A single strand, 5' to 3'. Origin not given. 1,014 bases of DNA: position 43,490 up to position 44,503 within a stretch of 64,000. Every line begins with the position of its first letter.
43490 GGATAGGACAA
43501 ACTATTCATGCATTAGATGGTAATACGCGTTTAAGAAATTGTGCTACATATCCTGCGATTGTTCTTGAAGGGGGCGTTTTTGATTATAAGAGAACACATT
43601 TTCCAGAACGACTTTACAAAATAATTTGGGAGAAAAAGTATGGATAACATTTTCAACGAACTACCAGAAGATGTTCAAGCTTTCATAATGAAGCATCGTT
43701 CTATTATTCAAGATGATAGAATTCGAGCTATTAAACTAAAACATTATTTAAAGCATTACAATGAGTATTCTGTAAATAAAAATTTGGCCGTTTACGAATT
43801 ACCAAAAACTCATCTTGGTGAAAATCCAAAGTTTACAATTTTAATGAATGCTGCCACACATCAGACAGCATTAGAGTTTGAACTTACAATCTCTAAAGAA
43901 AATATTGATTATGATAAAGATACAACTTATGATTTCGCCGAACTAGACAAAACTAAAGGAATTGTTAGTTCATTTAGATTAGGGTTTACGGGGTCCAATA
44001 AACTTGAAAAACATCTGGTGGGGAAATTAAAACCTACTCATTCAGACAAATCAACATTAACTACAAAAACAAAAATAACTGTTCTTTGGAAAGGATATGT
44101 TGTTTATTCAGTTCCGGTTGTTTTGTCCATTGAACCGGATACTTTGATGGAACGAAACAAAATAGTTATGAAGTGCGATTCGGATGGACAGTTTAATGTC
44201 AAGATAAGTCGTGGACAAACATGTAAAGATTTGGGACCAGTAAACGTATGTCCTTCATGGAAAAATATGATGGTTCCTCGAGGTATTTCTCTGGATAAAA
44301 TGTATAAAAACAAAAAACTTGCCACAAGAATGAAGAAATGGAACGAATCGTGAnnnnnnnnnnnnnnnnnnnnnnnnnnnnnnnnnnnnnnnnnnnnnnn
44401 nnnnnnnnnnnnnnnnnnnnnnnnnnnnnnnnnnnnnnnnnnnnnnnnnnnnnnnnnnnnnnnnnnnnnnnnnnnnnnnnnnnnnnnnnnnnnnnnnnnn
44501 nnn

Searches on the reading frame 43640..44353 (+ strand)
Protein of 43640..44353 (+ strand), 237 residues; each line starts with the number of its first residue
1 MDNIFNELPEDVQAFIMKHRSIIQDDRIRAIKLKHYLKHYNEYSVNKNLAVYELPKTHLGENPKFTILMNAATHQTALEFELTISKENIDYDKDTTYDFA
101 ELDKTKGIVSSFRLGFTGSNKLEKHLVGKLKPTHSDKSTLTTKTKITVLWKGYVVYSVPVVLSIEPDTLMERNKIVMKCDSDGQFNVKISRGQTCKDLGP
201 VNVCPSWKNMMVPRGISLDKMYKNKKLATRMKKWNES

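Call 10: search_protein_families(library=pfam, proteins=[window:43640-44353:+], max_evalue=1)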
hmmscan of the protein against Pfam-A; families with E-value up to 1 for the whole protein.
window:43640-44353:+ (237 aa): 0 families

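Call 24: search_protein_families(library=phrogs, proteins=[window:43640-44353:+], max_evalue=1)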
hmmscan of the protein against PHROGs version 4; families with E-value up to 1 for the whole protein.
window:43640-44353:+ (237 aa): 1 family
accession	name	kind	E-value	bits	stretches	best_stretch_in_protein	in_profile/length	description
phrog_28480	-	unknown function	0.24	12.3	1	143-155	15-27/49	-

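Call 89: search_protein_families(library=padloc, proteins=[window:43640-44353:+], max_evalue=1)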
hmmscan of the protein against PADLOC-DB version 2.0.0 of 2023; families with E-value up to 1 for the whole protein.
window:43640-44353:+ (237 aa): 0 families
